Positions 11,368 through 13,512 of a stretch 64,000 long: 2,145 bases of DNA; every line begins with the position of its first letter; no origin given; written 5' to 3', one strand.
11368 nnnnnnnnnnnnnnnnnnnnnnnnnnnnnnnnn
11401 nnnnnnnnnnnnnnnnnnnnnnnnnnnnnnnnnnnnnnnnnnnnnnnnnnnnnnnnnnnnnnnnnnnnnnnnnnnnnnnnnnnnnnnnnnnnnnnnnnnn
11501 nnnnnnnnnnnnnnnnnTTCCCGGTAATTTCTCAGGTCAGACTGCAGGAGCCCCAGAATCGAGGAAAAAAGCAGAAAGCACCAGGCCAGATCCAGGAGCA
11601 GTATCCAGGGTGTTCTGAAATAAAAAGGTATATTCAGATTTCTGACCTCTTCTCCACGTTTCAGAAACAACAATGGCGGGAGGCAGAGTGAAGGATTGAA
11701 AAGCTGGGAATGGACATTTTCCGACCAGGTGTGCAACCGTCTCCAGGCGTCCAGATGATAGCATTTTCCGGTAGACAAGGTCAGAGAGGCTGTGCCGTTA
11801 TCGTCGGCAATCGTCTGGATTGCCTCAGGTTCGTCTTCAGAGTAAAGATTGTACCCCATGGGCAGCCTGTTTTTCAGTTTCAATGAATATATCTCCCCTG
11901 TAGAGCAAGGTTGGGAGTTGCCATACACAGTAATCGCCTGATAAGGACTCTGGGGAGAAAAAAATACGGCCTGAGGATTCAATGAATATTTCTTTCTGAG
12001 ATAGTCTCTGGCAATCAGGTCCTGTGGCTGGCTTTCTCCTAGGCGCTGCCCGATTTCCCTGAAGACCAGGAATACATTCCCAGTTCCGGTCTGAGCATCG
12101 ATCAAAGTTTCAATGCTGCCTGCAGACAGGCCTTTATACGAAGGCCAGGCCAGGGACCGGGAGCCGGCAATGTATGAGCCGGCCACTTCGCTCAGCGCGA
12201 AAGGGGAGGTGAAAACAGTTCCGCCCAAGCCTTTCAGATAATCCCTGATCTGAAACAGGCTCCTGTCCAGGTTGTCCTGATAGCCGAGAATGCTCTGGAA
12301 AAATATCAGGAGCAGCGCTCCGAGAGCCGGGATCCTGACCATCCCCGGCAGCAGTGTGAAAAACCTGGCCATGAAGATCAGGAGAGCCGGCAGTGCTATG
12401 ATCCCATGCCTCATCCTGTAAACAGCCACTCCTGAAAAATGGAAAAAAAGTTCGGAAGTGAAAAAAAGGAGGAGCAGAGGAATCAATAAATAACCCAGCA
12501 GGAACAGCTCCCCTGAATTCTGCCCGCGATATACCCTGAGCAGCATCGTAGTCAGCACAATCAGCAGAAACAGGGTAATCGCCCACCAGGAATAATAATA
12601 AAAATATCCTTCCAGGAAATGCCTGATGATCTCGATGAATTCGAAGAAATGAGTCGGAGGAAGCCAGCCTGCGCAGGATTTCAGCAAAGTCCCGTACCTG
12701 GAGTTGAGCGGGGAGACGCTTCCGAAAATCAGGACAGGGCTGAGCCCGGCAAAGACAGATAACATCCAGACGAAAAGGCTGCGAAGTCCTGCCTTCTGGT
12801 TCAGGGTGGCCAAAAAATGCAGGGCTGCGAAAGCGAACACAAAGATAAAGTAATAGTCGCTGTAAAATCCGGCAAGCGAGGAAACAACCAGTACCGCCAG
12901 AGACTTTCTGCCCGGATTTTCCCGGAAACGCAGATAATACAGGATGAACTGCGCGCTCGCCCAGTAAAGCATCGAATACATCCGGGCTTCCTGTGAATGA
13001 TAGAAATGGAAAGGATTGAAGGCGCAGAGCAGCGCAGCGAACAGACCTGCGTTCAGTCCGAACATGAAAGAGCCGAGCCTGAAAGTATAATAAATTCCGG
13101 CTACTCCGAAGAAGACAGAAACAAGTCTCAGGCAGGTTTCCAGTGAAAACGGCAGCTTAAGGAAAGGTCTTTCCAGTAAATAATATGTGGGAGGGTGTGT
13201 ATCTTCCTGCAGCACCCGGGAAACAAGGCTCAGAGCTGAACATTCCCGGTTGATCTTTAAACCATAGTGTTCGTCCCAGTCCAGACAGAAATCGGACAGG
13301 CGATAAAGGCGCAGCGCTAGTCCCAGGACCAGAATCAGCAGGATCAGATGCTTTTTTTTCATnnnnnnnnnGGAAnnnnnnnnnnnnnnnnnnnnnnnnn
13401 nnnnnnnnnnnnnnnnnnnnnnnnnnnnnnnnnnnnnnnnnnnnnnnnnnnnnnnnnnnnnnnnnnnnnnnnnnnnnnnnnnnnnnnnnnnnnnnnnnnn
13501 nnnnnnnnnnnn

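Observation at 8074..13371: Single 1765-aa ORF that is a head-to-tail fusion of three GT-C (ArnT/PMT-like) glycosyltransferase modules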

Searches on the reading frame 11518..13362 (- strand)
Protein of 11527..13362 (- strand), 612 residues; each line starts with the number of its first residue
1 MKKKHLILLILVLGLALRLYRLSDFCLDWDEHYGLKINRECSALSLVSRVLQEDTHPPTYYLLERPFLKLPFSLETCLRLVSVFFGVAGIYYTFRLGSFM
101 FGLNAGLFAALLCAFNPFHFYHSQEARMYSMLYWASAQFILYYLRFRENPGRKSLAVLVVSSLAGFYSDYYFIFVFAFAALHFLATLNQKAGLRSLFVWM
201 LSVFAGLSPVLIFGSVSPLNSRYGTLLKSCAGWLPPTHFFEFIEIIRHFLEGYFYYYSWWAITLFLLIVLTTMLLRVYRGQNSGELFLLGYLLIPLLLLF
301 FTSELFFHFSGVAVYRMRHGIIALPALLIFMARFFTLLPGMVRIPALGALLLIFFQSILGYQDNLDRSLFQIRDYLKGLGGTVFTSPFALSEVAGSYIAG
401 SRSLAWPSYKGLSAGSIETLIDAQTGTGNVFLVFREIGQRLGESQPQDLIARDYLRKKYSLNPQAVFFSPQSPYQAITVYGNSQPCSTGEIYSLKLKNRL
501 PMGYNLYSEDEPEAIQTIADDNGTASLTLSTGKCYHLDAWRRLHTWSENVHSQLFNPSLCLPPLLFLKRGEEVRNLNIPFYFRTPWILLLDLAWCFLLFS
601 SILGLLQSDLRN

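Call 17: find_homologous_proteins(query=A1, max_evalue=0.001)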
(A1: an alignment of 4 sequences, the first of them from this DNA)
Query A1 (4 sequences) (615 aa, profile of the alignment): 61 proteins with E <= 0.001 among 8000 candidates.
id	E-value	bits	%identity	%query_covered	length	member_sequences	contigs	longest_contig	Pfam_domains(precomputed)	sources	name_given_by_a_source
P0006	9.1e-117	409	32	99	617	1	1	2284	PF13231.13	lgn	-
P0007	2.5e-17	81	38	24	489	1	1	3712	PF13231.13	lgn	-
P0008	2.4e-16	78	33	28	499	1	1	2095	PF13231.13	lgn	-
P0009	6.1e-16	76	32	33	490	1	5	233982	PF13231.13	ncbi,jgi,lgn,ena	jgi:uncharacterized membrane protein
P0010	2.2e-15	74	29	54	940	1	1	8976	PF13231.13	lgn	-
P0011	1.1e-14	72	28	31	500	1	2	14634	PF02366.25,PF13231.13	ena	-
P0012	1.3e-14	72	37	22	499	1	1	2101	PF13231.13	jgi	jgi:mannosyltransferase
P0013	7.5e-14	69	31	23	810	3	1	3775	PF13231.13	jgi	jgi:uncharacterized membrane protein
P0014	8.2e-14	69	29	23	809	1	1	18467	PF13231.13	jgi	jgi:Dolichyl-phosphate-mannose-protein mannosyltransferase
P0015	2.0e-13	68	31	23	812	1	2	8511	PF13231.13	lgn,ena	-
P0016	2.7e-13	68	30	31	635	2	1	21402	PF02366.25,PF13231.13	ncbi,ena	-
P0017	3.6e-13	67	34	14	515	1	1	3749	PF02366.25,PF13231.13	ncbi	ncbi:MAG: glycosyltransferase family 39 protein, partial [Ardenticatenaceae bacterium]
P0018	4.4e-13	67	29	35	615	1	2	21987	PF13231.13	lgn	-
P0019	8.0e-13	66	31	28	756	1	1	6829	PF13231.13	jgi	jgi:hypothetical protein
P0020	1.2e-12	65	28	40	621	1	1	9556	PF13231.13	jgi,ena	-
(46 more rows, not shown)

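Call 20: search_solved_structures(query=A1, max_evalue=1)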
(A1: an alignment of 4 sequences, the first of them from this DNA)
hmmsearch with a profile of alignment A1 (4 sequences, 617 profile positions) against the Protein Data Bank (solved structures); distinct sequences matched with E-value up to 1: 0.

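Call 26: search_protein_representatives(alignment_id=A1)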
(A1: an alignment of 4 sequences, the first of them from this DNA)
Query: 4 sequences, 617 profile positions. Proteins with E-value up to 0.001 (for the whole library): 24429; up to 1e-10: 5473; up to 1e-30: 6. The best 150 are listed.
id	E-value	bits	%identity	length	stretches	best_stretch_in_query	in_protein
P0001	0.0e+00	2456.1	-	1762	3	9-609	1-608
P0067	8.7e-261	883.4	-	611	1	4-609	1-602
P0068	1.9e-134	466.0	-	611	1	27-600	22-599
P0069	1.9e-119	416.5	-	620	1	13-606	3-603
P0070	1.6e-38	149.2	-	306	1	327-608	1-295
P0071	2.5e-32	128.8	-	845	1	12-505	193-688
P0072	5.0e-30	121.1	-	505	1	9-394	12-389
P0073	7.8e-28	113.9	-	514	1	12-374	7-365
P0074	5.5e-27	111.1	-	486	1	14-472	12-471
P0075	1.7e-26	109.4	-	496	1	13-450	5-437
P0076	3.1e-26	108.6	-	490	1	7-373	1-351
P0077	3.4e-26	108.5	-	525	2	9-279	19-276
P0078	4.5e-26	108.1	-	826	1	16-476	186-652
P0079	9.7e-26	107.0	-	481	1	9-393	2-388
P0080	1.3e-25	106.6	-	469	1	12-450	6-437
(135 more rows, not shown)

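Call 30: find_related_loci(query=A2, collection=genome_contigs, flank=10000)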
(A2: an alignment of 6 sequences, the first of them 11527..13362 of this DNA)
Query A2 (612 aa) in genome_contigs; peptide patterns used: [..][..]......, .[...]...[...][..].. (x = any residue, [..] = any of these).
600 stretches matched a pattern (row limit reached: there are more); 320 encode a relative of the query (tblastn E <= 1e-3); the best 80 are kept; 80 distinct loci.
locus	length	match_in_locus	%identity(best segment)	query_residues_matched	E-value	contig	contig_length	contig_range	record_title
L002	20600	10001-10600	33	3-205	1e-20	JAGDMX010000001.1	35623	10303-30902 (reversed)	MAG: Chloroflexota bacterium isolate CTSoil_045 scaffold_214, whole genome shotgun sequence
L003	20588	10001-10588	32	7-202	3e-20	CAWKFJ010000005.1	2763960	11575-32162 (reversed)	MAG: uncultured Acidobacteriota bacterium isolate MFD09212.bin.1.141 genome assembly, contig: contig_24621, whole genome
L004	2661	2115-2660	34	10-192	2e-20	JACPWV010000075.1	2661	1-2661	MAG: Chloroflexi bacterium isolate NC_groundwater_820_Pr1_B-0.1um_63_8 Montesol18_Bp1_scaffold_566150, whole genome shot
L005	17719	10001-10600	32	1-194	3e-20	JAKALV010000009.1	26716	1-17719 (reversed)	MAG: Acidobacteria bacterium isolate WY5.bin136 NODE_2703_length_26716_cov_2.540637, whole genome shotgun sequence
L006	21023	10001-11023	29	4-339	1e-19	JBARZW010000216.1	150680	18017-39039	MAG: Candidatus Promineifilaceae bacterium isolate MFD12960_ilm_asm_bin17 k127_206230, whole genome shotgun sequence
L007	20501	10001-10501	36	16-184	3e-19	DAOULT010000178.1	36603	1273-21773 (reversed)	MAG TPA_asm: Anaerolineae bacterium isolate W31_52 k127_377924, whole genome shotgun sequence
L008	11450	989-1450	32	1-154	9e-19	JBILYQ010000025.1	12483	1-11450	MAG: Flavobacterium sp. isolate ME2019-02-15D0_3300044639_group8_bin93 Rohwer_bin921_scaffold_2150_c1, whole genome shot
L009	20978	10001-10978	29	1-332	3e-20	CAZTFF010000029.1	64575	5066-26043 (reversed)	MAG TPA_asm: uncultured Caldilineaceae bacterium isolate binchicken_co17_31 genome assembly, contig: NODE_1408_length_64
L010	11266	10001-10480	36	18-177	2e-18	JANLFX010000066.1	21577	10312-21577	MAG: Anaerolineae bacterium isolate A05DMB24 NODE_66_length_21577_cov_10.115649, whole genome shotgun sequence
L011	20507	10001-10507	35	16-184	4e-18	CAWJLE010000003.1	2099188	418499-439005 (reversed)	MAG: uncultured Chloroflexia bacterium isolate MFD02416.bin.2.92 genome assembly, contig: contig_69923, whole genome sho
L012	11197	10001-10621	35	10-212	4e-18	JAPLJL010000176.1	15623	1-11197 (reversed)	MAG: Proteobacteria bacterium isolate LacPavin_0920_SED1_MAG_56_8 LacPavin_0920_SED1_scaffold_862353, whole genome shotg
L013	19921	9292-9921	30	3-208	2e-17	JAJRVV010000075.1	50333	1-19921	MAG: Chloroflexota bacterium isolate Dive96_bin10.74 k141_1597805, whole genome shotgun sequence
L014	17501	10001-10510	34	17-184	3e-17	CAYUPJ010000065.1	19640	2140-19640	MAG TPA_asm: uncultured Anaerolineae bacterium isolate binchicken_co91_444 genome assembly, contig: NODE_3024_length_196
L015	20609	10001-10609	33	14-212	4e-17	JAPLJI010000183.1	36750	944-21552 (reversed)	MAG: Proteobacteria bacterium isolate LacPavin_0920_SED4_MAG_55_23 LacPavin_0920_SED4_scaffold_2883395, whole genome sho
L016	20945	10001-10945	30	16-330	3e-17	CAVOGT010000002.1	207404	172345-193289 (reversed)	MAG: uncultured Chloroflexia bacterium isolate MFD09779.bin.2.200 genome assembly, contig: contig_15980, whole genome sh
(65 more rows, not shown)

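Call 31: find_encoding_contigs(protein=P0068, flank=10000, max_places=4)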
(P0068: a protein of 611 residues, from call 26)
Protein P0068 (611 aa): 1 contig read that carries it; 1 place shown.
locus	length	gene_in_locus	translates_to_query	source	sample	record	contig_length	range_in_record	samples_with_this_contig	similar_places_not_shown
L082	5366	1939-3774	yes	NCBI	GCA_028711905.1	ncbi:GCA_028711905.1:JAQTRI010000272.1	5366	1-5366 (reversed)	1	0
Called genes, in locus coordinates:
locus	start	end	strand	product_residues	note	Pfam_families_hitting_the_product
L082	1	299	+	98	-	?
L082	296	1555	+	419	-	PF01933:CofD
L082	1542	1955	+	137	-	PF13581:HATPase_c_2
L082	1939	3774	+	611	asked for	PF13231:PMT_2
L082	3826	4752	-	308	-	PF00890:FAD_binding_2 (faint), PF01134:GIDA (faint), PF01266:DAO (faint), PF03486:HI0933_like (faint), PF07992:Pyr_redox_2, PF13450:NAD_binding_8 (faint), PF13738:Pyr_redox_3, PF00070:Pyr_redox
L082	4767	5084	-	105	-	PF00085:Thioredoxin, PF13098:Thioredoxin_2, PF13728:TraF (weak)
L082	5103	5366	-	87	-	?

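Call 32: find_encoding_contigs(protein=P0069, flank=10000, max_places=4)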
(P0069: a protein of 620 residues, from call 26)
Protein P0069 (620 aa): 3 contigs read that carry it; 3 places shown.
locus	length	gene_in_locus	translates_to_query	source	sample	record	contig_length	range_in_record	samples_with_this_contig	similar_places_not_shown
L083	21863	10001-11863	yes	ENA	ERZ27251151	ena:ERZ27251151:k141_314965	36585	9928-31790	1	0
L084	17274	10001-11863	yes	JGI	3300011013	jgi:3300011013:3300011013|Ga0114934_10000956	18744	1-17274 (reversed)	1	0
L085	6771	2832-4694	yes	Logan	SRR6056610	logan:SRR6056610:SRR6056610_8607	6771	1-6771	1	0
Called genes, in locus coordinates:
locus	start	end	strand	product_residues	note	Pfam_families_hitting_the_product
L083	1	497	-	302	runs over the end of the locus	PF13144:ChapFlgA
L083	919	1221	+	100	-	-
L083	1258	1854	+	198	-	-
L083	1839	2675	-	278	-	PF00520:Ion_trans, PF07885:Ion_trans_2 (weak)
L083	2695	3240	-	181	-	-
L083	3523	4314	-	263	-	PF00460:Flg_bb_rod, PF22692:LlgE_F_G_D1, PF06429:Flg_bbr_C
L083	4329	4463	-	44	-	-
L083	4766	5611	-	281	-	PF00460:Flg_bb_rod, PF22692:LlgE_F_G_D1, PF06429:Flg_bbr_C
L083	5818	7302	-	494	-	PF02310:B12-binding, PF04055:Radical_SAM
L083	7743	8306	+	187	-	-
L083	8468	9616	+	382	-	PF01933:CofD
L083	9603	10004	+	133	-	PF13581:HATPase_c_2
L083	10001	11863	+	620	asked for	PF13231:PMT_2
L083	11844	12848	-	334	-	-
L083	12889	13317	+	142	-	PF00717:Peptidase_S24 (weak)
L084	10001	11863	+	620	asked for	PF13231:PMT_2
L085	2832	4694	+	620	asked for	PF13231:PMT_2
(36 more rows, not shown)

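Call 41: search_protein_families(library=pfam, proteins=[window:11527-13362:-], max_evalue=10)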
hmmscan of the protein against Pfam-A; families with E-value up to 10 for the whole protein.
window:11527-13362:- (612 aa): 1 family
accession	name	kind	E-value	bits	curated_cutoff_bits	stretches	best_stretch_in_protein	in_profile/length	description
PF13231.12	PMT_2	-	7.5e-08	33.2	26.1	1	56-212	2-159/160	Dolichyl-phosphate-mannose-protein mannosyltransferase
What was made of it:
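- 11527..13371 (-): Module 1 (residues 1-615), the probable active GT-C enzyme: 11 TM helices, three juxtamembrane helices, an alpha/beta plus beta-sandwich extracytoplasmic domain, and a C-terminal TM helix. Pfam PMT_2 33.2 bits against a cut-off of 26.1 (call 41).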

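Call 45: predict_structure(alignment_id=A3)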
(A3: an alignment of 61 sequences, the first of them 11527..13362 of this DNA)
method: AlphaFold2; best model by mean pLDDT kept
length: 612 residues; sequences in the alignment: 61
mean_pLDDT: 87.9   pTM: 0.91
mean pLDDT of the five models: 87.9, 86.7, 85.8, 85.4, 85.0
residues with pLDDT >= 90: 382; 70-90: 151; 50-70: 67; < 50: 12
segments of 3 or more residues with pLDDT < 50: 545-547, 550-552
pLDDT, mean of each block of 10 residues (from residue 1): 79 98 95 95 97 94 98 98 98 98 97 98 97 98 97 98 97 98 91 95 96 90 89 89 93 81 91 85 89 97 95 94 98 95 96 94 94 94 90 93 67 63 73 77 67 86 92 89 74 68 83 72 75 85 56 63 76 74 89 93 84 52
secondary structure, 60 per line:
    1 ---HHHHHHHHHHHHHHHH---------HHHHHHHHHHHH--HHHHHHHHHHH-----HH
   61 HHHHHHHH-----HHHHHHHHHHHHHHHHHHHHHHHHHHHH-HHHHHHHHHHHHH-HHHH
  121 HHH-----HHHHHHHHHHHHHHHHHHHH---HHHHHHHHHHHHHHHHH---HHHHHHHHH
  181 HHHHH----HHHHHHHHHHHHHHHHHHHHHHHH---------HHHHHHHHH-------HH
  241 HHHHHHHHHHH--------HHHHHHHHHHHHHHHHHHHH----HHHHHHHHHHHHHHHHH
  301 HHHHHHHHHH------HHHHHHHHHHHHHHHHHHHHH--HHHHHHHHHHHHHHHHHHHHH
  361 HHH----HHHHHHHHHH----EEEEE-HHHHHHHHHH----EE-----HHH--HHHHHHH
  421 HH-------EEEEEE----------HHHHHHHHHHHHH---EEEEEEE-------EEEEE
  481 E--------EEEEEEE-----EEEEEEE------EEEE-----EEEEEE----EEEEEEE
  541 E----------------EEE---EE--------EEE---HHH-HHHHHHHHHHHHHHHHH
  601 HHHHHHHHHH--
elements in order: H4-19 H29-40 H43-53 H59-68 H74-101 H103-115 H117-123 H129-148 H152-168 H172-185 H190-213 H223-231 H239-251 H260-279 H284-310 H317-337 H340-363 H368-377 E382-386 H388-397 H414-422 E430-435 H446-458 E462-468 E476-481 E490-496 E502-508 E515-518 E524-529 E534-541 E558-560 E574-576 H584-610
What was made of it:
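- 11527..13371 (-): AF2 pLDDT 87.9, pTM 0.91 (call 45).
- AF2 pLDDT 87.9, pTM 0.91, with 11 TM helices plus the C-terminal one (call 45).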

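Call 49: fold_search(model_id=the predicted structure, library=pdb)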
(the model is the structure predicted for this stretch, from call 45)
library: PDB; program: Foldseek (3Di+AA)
matches with E <= 10: 428; with E <= 0.001: 33
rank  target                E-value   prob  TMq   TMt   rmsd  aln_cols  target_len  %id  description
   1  8age_A                1.1e-07  1.00  0.48  0.46  11.7       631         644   13  Structure of yeast oligosaccharylransferase complex with acceptor peptide bound (released 2022-12-07)
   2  6c26_A                4.9e-07  1.00  0.46  0.44  13.3       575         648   14  The Cryo-EM structure of a eukaryotic oligosaccharyl transferase complex (released 2018-01-31)
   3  8agb_A                5.1e-07  1.00  0.48  0.46  12.5       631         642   12  Structure of yeast oligosaccharylransferase complex with lipid-linked oligosaccharide bound (released 2022-12-07)
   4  3rce_A                8.5e-07  1.00  0.42  0.38  10.0       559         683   13  Bacterial oligosaccharyltransferase PglB (released 2011-06-15)
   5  3waj                  9.3e-07  1.00  0.39  0.32  19.2       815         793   10  Crystal structure of the Archaeoglobus fulgidus oligosaccharyltransferase (O29867_ARCFU) complex with Zn and sulfate (released 2013-10-30)
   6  5ezm                  9.7e-07  1.00  0.52  0.58   7.0       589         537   12  Crystal Structure of ArnT from Cupriavidus metallidurans in the apo state (released 2016-02-17)
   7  8agc_A                1.2e-06  1.00  0.45  0.40  16.4       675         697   12  Structure of yeast oligosaccharylransferase complex with lipid-linked oligosaccharide and non-acceptor peptide bound (released 2022-12-07)
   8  7oci_F                1.3e-06  1.00  0.48  0.46  12.8       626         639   12  Cryo-EM structure of yeast Ost6p containing oligosaccharyltransferase complex (released 2022-02-16)
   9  3wak                  1.6e-06  1.00  0.44  0.33  19.0       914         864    9  Crystal structure of the Archaeoglobus fulgidus oligosaccharyltransferase (O29867_ARCFU) in the apo form (released 2013-10-30)
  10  6gxc_A                1.6e-06  1.00  0.44  0.39   8.7       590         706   12  Bacterial oligosaccharyltransferase PglB in complex with an inhibitory peptide and a reactive lipid-linked oligosaccha (released 2018-11-14)
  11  6s7t_A                1.7e-06  1.00  0.43  0.38  11.0       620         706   12  Cryo-EM structure of human oligosaccharyltransferase complex OST-B (released 2019-12-18)
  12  7e9s_A                1.7e-06  1.00  0.40  0.30  19.1       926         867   10  Archaeal oligosaccharyltransferase AglB from Archaeoglobus fulgidus in complex with an inhibitory peptide and a dolich (released 2021-09-08)
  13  6ezn_F                1.9e-06  1.00  0.47  0.45  12.9       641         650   12  Cryo-EM structure of the yeast oligosaccharyltransferase (OST) complex (released 2018-01-17)
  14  5gmy_A                1.9e-06  1.00  0.38  0.30  20.4       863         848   10  Crystal structure of the Archaeoglobus fulgidus oligosaccharyltransferase (O29867_ARCFU) tethered with an acceptor pep (released 2017-02-01)
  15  9i5k_A                3.5e-06  1.00  0.42  0.51   7.7       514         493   14  Structure of the Chaetomium thermophilum Pmt4 homodimer (C2 symmetry) (released 2025-12-24)
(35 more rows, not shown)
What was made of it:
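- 11527..13371 (-): Foldseek hits to STT3, PglB and ArnT (call 49).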

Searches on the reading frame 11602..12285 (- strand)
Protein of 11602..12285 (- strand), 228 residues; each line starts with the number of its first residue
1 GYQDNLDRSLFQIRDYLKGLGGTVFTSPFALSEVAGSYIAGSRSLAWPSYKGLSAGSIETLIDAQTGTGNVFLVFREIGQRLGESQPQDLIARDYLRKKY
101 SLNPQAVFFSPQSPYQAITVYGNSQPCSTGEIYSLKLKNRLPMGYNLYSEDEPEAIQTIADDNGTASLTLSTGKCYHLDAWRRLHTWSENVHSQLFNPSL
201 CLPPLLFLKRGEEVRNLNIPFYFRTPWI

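Call 41: search_protein_families(library=pfam, proteins=[window:11602-12285:-], max_evalue=10)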
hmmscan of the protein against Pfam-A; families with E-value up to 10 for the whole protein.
window:11602-12285:- (228 aa): 1 family
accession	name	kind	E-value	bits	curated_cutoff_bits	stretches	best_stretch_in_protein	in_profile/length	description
PF16466.10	DUF5047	-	0.25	12.1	25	1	93-149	8-64/135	Domain of unknown function (DUF5047)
